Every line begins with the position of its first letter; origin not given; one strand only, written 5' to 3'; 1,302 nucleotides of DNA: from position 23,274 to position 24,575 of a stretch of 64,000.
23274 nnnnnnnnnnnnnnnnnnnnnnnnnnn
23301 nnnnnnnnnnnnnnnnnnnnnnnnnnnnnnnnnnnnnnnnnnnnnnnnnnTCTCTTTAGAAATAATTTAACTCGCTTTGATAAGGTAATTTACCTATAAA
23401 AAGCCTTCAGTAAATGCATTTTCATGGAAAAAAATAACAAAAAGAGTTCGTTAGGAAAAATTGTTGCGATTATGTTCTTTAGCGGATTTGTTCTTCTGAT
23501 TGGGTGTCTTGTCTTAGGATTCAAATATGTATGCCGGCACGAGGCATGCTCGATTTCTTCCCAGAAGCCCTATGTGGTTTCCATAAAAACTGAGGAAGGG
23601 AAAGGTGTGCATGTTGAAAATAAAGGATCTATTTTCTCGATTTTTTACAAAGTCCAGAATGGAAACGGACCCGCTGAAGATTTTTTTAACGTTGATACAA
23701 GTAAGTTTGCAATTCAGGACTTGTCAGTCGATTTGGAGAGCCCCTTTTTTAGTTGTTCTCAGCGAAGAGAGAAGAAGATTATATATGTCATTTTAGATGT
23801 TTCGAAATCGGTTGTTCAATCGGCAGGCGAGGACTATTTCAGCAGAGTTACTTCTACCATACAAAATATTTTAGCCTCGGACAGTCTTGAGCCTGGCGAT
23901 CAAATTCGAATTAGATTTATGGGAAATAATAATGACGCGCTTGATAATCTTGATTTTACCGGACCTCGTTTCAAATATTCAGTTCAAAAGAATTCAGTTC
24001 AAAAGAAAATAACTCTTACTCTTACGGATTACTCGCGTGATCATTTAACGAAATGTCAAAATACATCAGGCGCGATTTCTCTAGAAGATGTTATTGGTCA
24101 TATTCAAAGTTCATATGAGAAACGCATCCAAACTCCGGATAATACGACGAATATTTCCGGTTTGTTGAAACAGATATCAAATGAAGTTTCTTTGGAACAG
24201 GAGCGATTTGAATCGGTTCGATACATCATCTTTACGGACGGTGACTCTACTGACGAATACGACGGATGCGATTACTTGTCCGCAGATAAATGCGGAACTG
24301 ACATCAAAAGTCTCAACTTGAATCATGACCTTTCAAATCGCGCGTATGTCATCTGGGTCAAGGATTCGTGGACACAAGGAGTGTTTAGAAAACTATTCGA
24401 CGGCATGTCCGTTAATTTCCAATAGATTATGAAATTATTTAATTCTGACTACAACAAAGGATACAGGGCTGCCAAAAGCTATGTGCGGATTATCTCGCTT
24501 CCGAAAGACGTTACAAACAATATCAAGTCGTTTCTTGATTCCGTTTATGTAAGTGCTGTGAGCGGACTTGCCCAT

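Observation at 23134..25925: vWA membrane protein, coiled-coil 4-TM protein and a 43-aa hydrophobic peptide downstream of RNA motif copy B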

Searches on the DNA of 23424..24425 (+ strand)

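Call 34: search_rna_families(sources=[L002, L004, L006, L007, L010, L011, L012], threshold=gathering)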
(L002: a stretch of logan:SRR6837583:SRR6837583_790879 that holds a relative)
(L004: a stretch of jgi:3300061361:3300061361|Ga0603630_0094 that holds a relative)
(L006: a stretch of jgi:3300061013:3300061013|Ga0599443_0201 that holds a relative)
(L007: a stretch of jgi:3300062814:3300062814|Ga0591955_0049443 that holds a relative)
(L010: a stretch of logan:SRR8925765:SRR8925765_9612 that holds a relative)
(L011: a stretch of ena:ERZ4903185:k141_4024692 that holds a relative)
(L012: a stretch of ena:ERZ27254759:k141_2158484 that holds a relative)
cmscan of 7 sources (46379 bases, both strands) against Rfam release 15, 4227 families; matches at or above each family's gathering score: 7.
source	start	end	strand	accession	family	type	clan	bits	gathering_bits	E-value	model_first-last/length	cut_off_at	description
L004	9496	9567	+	RF00005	tRNA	Gene; tRNA;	CL00001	71.3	29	1e-13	1-71/71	no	tRNA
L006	2477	2548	+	RF00005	tRNA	Gene; tRNA;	CL00001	71.3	29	1e-13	1-71/71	no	tRNA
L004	9394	9476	+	RF00005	tRNA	Gene; tRNA;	CL00001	52.9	29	1.1e-08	1-71/71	no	tRNA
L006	2375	2457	+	RF00005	tRNA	Gene; tRNA;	CL00001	52.9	29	1.1e-08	1-71/71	no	tRNA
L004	9787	9856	+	RF00005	tRNA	Gene; tRNA;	CL00001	39.6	29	5.2e-05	1-71/71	no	tRNA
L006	2768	2837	+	RF00005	tRNA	Gene; tRNA;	CL00001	39.6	29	5.2e-05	1-71/71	no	tRNA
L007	220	289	+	RF00005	tRNA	Gene; tRNA;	CL00001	39.6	29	5.2e-05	1-71/71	no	tRNA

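Call 69: search_rna_families(sources=[L016, L014, L015], threshold=gathering)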
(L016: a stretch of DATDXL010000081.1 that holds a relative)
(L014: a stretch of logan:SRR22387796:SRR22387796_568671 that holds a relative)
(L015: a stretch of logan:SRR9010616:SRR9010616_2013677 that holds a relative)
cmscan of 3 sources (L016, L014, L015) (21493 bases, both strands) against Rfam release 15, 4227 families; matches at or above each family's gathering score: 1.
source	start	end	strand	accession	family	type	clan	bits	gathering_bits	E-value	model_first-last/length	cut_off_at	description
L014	36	107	+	RF00005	tRNA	Gene; tRNA;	CL00001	61.9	29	1.8e-11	1-71/71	no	tRNA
